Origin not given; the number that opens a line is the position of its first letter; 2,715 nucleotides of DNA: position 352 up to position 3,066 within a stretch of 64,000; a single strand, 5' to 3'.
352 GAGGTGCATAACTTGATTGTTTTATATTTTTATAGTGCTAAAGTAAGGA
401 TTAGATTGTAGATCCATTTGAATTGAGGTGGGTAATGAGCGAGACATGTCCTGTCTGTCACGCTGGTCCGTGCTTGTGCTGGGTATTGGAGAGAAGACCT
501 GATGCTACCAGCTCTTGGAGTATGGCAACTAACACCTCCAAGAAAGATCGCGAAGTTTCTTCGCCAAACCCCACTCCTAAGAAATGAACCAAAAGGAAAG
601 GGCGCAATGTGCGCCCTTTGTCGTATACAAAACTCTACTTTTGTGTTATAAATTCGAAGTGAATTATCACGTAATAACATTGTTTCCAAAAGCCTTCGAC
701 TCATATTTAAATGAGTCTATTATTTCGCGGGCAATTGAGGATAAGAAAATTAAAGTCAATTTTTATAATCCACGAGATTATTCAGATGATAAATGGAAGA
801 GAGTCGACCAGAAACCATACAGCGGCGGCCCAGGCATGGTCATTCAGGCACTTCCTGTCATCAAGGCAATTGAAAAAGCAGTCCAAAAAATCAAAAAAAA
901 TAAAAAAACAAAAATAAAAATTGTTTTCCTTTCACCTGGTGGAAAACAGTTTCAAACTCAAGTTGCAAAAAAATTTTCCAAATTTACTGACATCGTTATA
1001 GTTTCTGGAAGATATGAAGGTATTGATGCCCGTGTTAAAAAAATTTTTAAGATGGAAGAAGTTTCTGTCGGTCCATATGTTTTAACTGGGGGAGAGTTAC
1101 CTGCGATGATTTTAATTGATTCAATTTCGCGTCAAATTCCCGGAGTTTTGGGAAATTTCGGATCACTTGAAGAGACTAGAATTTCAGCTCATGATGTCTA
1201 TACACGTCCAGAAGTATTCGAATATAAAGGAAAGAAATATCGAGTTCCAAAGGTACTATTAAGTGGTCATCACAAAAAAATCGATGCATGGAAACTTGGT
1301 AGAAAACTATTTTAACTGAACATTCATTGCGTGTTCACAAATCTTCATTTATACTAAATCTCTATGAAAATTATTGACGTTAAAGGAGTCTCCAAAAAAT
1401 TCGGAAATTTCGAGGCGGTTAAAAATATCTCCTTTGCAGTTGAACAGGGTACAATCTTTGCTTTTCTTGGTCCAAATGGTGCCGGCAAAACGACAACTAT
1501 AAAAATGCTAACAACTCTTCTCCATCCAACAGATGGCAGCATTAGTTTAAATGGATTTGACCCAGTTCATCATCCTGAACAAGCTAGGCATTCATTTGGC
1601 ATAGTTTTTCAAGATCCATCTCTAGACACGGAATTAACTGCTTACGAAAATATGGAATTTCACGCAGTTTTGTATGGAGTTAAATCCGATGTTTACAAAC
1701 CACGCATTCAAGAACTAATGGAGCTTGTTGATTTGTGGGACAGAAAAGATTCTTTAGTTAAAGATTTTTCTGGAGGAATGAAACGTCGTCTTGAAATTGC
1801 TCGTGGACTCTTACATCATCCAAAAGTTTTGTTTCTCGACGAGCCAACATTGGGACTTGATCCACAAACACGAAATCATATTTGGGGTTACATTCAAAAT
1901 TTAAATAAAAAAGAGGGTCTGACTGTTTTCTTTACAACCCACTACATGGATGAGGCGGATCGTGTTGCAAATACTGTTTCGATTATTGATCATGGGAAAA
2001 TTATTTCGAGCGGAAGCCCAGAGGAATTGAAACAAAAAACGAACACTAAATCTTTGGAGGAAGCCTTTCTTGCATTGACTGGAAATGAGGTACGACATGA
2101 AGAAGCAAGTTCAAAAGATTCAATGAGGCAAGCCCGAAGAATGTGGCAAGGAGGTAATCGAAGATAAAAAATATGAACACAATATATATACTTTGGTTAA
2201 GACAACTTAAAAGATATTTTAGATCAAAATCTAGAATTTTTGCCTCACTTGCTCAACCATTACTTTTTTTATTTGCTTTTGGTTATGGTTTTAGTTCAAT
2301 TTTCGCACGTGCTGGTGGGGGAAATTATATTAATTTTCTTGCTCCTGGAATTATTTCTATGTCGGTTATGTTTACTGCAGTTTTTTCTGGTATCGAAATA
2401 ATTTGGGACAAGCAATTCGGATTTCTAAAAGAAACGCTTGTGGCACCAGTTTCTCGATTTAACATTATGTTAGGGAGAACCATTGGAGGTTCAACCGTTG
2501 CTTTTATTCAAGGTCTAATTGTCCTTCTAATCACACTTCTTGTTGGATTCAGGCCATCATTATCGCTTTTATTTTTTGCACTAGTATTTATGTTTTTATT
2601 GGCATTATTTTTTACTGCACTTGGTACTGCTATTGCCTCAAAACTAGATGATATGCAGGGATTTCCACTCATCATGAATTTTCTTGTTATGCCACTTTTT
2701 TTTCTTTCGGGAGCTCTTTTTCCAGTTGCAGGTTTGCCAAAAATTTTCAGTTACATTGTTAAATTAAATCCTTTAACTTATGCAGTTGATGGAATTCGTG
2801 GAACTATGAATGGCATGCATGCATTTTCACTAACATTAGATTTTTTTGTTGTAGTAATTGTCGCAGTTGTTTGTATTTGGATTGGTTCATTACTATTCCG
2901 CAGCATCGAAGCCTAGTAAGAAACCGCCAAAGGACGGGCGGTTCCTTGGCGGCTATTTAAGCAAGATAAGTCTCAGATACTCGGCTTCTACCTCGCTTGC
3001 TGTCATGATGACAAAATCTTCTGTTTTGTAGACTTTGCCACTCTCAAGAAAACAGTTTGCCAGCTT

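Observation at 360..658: rimM is replaced by a GC-rich mini-gene (50-aa Cys-rich peptide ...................) between the KH-protein gene and trmD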

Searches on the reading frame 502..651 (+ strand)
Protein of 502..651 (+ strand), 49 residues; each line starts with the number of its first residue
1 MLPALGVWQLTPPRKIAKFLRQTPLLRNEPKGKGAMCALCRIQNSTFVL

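Call 71: search_protein_families(library=pfam, proteins=[window:502-651:+], max_evalue=1)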
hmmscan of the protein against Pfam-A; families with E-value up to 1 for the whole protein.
window:502-651:+ (49 aa): 1 family
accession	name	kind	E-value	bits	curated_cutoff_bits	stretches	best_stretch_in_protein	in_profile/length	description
PF00320.33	GATA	-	0.0026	17.7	26.8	1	22-43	8-29/36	GATA zinc finger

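Call 96: predict_structure(protein=window:502-648:+)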
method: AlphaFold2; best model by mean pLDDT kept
length: 49 residues; sequences in the alignment: 1
mean_pLDDT: 54.4   pTM: 0.18
mean pLDDT of the five models: 54.4, 54.0, 52.3, 51.7, 47.6
residues with pLDDT >= 90: 0; 70-90: 0; 50-70: 40; < 50: 9
segments of 3 or more residues with pLDDT < 50: 25-29
pLDDT, mean of each block of 10 residues (from residue 1): 57 59 53 54 49
secondary structure, 60 per line:
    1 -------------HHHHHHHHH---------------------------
elements in order: H14-22

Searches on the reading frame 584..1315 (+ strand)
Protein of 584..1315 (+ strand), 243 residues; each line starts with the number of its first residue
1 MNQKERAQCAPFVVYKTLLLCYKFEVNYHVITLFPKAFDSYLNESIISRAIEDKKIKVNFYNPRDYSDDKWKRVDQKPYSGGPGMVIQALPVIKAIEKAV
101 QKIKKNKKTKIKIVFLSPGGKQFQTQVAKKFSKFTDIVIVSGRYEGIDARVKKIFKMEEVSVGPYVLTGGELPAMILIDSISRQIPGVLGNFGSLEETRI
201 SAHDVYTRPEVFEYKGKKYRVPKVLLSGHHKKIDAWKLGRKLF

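Call 9: find_related_loci(query=window:659-1315:+, collection=genome_contigs, flank=3000)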
Query window:659-1315:+ (218 aa) in genome_contigs; peptide patterns used: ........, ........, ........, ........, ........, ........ (x = any residue, [..] = any of these).
599 stretches matched a pattern (row limit reached: there are more); 144 encode a relative of the query (tblastn E <= 1e-3); the best 80 are kept; 80 distinct loci.
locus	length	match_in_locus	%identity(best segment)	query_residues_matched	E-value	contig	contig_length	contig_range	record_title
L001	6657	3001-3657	77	1-218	1e-117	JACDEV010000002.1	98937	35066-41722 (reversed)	MAG: Patescibacteria group bacterium isolate MGR_bin369 SD2903_NODE_9_length_98937_cov_1.371734, whole genome shotgun se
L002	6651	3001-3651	79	1-216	1e-117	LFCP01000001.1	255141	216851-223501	MAG: Parcubacteria bacterium C7867-006 C7867_00050, whole genome shotgun sequence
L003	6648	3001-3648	79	1-215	1e-115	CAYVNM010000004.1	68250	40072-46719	MAG TPA_asm: uncultured Candidatus Saccharibacteria bacterium isolate SRP278252_co2_282 genome assembly, contig: NODE_62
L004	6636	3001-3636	80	1-211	3e-114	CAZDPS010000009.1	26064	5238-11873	MAG TPA_asm: uncultured Candidatus Saccharibacteria bacterium isolate SRP300315_co1_23 genome assembly, contig: NODE_952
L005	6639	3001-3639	79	1-212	9e-113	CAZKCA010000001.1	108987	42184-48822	MAG TPA_asm: uncultured Candidatus Saccharibacteria bacterium isolate SRP290908_co1_94 genome assembly, contig: NODE_157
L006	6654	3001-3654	79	1-216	2e-110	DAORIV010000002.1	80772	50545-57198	MAG TPA_asm: Parcubacteria group bacterium isolate AMR_MDS_5568 NODE_39_length_80772_cov_13.370442, whole genome shotgun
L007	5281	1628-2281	77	1-216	2e-110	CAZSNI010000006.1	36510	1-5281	MAG TPA_asm: uncultured Candidatus Saccharibacteria bacterium isolate SRP286056_co1_435 genome assembly, contig: NODE_12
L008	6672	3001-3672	73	1-211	3e-109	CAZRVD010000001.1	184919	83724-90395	MAG TPA_asm: uncultured Candidatus Saccharibacteria bacterium isolate SRP178908_co1_5 genome assembly, contig: NODE_21_l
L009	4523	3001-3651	80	1-216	6e-109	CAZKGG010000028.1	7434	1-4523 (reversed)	MAG TPA_asm: uncultured Candidatus Saccharibacteria bacterium isolate SRP342105_co2_44 genome assembly, contig: NODE_110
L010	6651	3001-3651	77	1-215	2e-108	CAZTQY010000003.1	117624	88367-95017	MAG TPA_asm: uncultured Candidatus Saccharibacteria bacterium isolate SRP285395_co2_142 genome assembly, contig: NODE_17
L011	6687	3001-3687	72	1-212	3e-107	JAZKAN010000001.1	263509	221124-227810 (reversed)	MAG: Patescibacteria group bacterium isolate ADI_H3L2_1_122_18_3-bin027_1 ADIH3L21_B027_1_000000000001, whole genome sho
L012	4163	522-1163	73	1-212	2e-106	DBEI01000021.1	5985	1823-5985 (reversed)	MAG TPA_asm: Patescibacteria group bacterium UBA910 UBA910_contig_11012, whole genome shotgun sequence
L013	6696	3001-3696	68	1-212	1e-105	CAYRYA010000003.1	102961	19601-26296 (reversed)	MAG TPA_asm: uncultured Candidatus Saccharibacteria bacterium isolate SRP286056_co1_77 genome assembly, contig: NODE_145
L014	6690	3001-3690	71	1-215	2e-105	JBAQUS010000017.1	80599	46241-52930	MAG: Minisyncoccia bacterium isolate MFD03283_ilm_asm_bin6 k127_154386, whole genome shotgun sequence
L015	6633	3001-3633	77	1-212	4e-105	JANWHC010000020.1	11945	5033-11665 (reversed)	MAG: Candidatus Paceibacterota bacterium isolate CRAIB_MAG5 c_000000046718, whole genome shotgun sequence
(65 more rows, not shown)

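Call 17: find_encoding_contigs(protein=window:659-1315:+, flank=3000, max_places=10)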
Protein window:659-1315:+ (218 aa): no gene with exactly this product is on record in the collection.

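Call 23: find_related_loci(query=window:659-1315:+, collection=metagenome_contigs, flank=3000)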
Query window:659-1315:+ (218 aa) in metagenome_contigs; peptide patterns used: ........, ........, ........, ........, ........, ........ (x = any residue, [..] = any of these).
600 stretches matched a pattern (row limit reached: there are more); 55 encode a relative of the query (tblastn E <= 1e-3); 55 distinct loci.
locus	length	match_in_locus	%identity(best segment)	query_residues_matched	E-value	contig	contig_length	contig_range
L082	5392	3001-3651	80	1-216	2e-117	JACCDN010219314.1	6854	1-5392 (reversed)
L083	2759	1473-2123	75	1-216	5e-119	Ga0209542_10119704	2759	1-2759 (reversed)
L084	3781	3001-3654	78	1-216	3e-113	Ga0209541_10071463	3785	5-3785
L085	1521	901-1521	73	1-211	1e-111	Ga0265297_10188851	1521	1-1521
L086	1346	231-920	66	1-215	2e-108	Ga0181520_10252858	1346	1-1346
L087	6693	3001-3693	63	1-215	8e-98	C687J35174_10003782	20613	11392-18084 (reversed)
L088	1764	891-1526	65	1-214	5e-102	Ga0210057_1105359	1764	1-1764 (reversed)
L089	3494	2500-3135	67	1-216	1e-95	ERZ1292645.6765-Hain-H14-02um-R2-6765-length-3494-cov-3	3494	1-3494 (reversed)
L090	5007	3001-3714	63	1-216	1e-94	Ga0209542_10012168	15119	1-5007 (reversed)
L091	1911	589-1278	65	1-216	3e-99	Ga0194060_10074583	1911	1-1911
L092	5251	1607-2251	68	1-212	2e-93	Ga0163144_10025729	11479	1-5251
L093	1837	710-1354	70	1-216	2e-95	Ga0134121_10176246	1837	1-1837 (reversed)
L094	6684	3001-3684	62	1-212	2e-88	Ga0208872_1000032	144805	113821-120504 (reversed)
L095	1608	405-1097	62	1-212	3e-93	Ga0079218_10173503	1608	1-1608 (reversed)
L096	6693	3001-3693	60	1-215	6e-86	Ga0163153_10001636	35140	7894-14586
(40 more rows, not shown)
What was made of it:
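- Tried and rejected: Genome and metagenome scans with TrmD top out at 80% identity (calls 9, 23).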

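Call 49: search_protein_families(library=pfam, proteins=[window:659-1315:+], max_evalue=0.001)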
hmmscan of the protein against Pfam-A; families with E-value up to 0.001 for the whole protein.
window:659-1315:+ (218 aa): 1 family
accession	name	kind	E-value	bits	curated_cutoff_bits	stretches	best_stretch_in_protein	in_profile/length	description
PF01746.26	tRNA_m1G_MT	-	4.9e-39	134.5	27.3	1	23-213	2-183/195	tRNA (Guanine-1)-methyltransferase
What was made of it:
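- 659..1315 (+): trmD, GTG start, 218 aa. Pfam tRNA_m1G_MT, E 4.9e-39 (call 49).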

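Call 60: find_encoding_contigs(protein=window:584-1315:+, flank=3000, max_places=10)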
Protein window:584-1315:+ (243 aa): no gene with exactly this product is on record in the collection.

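Call 62: find_homologous_proteins(query=window:659-1315:+, max_evalue=1e-60)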
Query window:659-1315:+ (218 aa): 7502 proteins with E <= 1e-60 among 8000 candidates; the best 120 are listed.
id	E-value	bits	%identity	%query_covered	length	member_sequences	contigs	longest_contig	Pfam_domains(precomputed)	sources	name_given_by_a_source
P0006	1.9e-138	477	100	100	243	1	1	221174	PF01746.27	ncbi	-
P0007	2.8e-120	417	85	99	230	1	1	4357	PF01746.27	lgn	-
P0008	1.2e-114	399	81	99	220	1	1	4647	PF01746.27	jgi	jgi:tRNA (guanine37-N1)-methyltransferase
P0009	2.3e-114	398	80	99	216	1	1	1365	PF01746.27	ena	-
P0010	3.8e-114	397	82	99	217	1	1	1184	PF01746.27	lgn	-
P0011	3.8e-114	397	81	99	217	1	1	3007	PF01746.27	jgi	jgi:tRNA (guanine37-N1)-methyltransferase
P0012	1.1e-113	396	80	100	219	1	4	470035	PF01746.27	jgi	jgi:tRNA (guanine37-N1)-methyltransferase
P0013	2.5e-113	395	79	97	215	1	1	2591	PF01746.27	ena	-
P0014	3.0e-113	394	81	97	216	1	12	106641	PF01746.27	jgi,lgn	jgi:tRNA (guanine37-N1)-methyltransferase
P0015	4.8e-113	394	79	98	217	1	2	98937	PF01746.27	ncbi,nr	ncbi:tRNA (guanosine(37)-N1)-methyltransferase TrmD [Patescibacteria group bacterium]|nr:tRNA (guano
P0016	4.8e-113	394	82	97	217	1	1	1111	PF01746.27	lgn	-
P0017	8.6e-113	393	82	99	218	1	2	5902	PF01746.27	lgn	-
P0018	8.9e-113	393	80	99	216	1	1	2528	PF01746.27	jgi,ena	-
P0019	1.1e-112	393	79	99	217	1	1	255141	PF01746.27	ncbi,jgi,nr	ncbi:MAG: tRNA (guanine(37)-N(1))-methyltransferase [Parcubacteria bacterium C7867-006]|nr:MAG: tRNA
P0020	1.4e-112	392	79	99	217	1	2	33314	PF01746.27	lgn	-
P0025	4.6e-112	391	82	97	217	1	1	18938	PF01746.27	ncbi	-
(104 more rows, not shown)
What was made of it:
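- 659..1315 (+): Relatives align from residue 1 and are 215-220 aa long (calls 9, 62).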

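Call 63: find_encoding_contigs(protein=P0007, flank=3000, max_places=5)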
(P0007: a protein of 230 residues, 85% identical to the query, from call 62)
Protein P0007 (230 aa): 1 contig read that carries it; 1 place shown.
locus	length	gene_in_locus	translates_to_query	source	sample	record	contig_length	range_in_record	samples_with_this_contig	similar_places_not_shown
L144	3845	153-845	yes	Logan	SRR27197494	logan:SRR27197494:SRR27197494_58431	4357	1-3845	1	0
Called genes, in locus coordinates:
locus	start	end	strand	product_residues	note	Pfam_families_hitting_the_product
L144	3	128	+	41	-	?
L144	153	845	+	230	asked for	PF01746:tRNA_m1G_MT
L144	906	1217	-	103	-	-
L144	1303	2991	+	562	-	PF05970:PIF1, PF13245:AAA_19, PF13401:AAA_22, PF13604:AAA_30, PF21530:Pif1_2B_dom (weak), PF14493:HTH_40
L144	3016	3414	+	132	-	-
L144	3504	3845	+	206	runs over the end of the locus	PF00657:Lipase_GDSL, PF14606:Lipase_GDSL_3 (weak), PF13472:Lipase_GDSL_2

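Call 64: find_encoding_contigs(protein=P0006, flank=2500, max_places=5)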
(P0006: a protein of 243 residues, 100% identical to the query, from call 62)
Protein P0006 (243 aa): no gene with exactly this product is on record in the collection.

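Call 67: find_encoding_contigs(protein=P0017, flank=2000, max_places=3)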
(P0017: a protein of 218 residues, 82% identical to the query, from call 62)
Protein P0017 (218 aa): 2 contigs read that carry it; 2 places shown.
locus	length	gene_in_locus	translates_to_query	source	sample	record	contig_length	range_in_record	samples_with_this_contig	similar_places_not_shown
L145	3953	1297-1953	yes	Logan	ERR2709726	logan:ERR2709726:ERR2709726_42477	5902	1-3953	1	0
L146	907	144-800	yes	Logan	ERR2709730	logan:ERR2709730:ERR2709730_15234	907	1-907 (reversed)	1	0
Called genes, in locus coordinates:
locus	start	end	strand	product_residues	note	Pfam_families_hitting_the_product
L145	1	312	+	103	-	?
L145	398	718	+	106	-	PF13083:KH_KhpA-B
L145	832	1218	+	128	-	-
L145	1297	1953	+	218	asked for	PF01746:tRNA_m1G_MT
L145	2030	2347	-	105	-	-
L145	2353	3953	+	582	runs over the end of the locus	PF13604:AAA_30, PF05970:PIF1, PF13245:AAA_19, PF13401:AAA_22, PF21530:Pif1_2B_dom (weak), PF14493:HTH_40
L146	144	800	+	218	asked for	PF01746:tRNA_m1G_MT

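Call 68: find_encoding_contigs(protein=P0025, flank=2000, max_places=3)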
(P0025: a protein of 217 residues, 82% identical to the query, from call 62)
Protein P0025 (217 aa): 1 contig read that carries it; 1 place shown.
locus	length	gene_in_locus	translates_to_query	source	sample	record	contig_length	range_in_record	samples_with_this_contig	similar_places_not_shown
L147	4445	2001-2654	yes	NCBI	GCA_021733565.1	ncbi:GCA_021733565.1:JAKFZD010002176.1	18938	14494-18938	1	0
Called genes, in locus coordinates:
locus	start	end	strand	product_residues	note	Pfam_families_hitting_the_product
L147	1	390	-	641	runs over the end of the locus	PF08206:OB_RNB, PF17876:CSD2, PF00773:RNB, PF00575:S1 (weak)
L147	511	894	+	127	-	PF00886:Ribosomal_S16 (weak)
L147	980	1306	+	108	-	PF13083:KH_KhpA-B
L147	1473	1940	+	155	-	-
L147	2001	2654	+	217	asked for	PF01746:tRNA_m1G_MT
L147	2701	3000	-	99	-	-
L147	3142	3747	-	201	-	PF13489:Methyltransf_23, PF13847:Methyltransf_31 (weak), PF08241:Methyltransf_11, PF08242:Methyltransf_12, PF13649:Methyltransf_25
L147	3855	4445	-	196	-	?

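Call 73: search_protein_families(library=phrogs, proteins=[L145:832-1218:+, L147:1473-1940:+], max_evalue=0.1)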
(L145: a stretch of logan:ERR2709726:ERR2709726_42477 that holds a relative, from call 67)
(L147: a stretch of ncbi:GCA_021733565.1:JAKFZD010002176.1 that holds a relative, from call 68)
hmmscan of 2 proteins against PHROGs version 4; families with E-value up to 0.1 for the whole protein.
L145:832-1218:+ (128 aa): 1 family
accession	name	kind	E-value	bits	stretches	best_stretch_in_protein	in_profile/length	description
phrog_944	-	moron, auxiliary metabolic gene and host takeover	0.0027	18.4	1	13-94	124-208/235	membrane protein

L147:1473-1940:+ (155 aa): 0 families

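Call 81: search_protein_families(library=ncbifam, proteins=[L145:832-1218:+, L147:1473-1940:+], max_evalue=0.01)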
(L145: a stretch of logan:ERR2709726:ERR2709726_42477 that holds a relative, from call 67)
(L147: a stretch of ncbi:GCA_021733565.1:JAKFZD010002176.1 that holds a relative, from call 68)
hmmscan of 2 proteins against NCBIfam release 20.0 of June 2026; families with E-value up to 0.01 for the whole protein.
L145:832-1218:+ (128 aa): 5 families
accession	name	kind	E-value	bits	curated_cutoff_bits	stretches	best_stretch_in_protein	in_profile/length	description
NF010560.0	PRK13955.1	equivalog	0.00012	22.1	180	1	18-95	43-117/132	large conductance mechanosensitive channel protein MscL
TIGR00220.1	mscL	equivalog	0.00039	20.6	71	1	45-100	70-120/127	large conductance mechanosensitive channel protein MscL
NF045846.1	MSC0882_dom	subfamily_domain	0.00084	18.6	60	1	11-86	15-92/244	MSC_0882 family membrane protein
NF001841.0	PRK00567.1-1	equivalog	0.00091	19.4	225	1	46-82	78-113/137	large-conductance mechanosensitive channel protein MscL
TIGR00912.1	2A0309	subfamily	0.0099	15.3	139.55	0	15-76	11-66/357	endospore germination permease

L147:1473-1940:+ (155 aa): 0 families

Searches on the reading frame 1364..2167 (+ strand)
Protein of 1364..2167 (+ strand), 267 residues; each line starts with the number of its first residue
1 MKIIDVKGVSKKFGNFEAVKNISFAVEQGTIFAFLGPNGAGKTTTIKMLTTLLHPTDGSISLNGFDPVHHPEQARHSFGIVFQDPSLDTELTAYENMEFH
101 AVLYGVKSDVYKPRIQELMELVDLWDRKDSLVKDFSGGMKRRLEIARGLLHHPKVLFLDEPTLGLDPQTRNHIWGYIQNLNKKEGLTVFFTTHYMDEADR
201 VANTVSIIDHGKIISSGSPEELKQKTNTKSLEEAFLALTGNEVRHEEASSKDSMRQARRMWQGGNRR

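Call 49: search_protein_families(library=pfam, proteins=[window:1364-2167:+], max_evalue=0.001)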
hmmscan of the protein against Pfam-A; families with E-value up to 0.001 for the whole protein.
window:1364-2167:+ (267 aa): 5 families
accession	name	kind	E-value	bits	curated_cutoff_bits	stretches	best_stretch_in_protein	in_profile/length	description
PF00005.33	ABC_tran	-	2.2e-35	122.7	25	1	19-162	1-136/137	ABC transporter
PF13304.12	AAA_21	-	4.6e-11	43.8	27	1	134-193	237-298/304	AAA domain, putative AbiEii toxin, Type IV TA system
PF13175.12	AAA_15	-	1.8e-05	24.9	32.1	0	15-56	10-50/374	AAA ATPase domain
PF13476.12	AAA_23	-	0.00015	22.9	27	1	12-55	6-45/201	AAA domain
PF13555.12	AAA_29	-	0.00046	20.3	27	1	14-63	10-55/61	P-loop containing region of AAA domain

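Call 61: find_encoding_contigs(protein=window:1364-2167:+, flank=3000, max_places=10)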
Protein window:1364-2167:+ (267 aa): no gene with exactly this product is on record in the collection.

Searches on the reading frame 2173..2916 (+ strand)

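Call 49: search_protein_families(library=pfam, proteins=[window:2173-2916:+], max_evalue=0.001)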
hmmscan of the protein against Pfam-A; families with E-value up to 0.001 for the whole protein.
window:2173-2916:+ (247 aa): 2 families
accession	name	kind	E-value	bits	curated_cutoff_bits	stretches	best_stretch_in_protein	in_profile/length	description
PF01061.29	ABC2_membrane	-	2e-39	135.8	26.9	1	4-212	3-210/211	ABC-2 type transporter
PF12698.13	ABC2_membrane_3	-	7.5e-19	68.5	31.6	1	50-239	158-346/347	ABC-2 family transporter protein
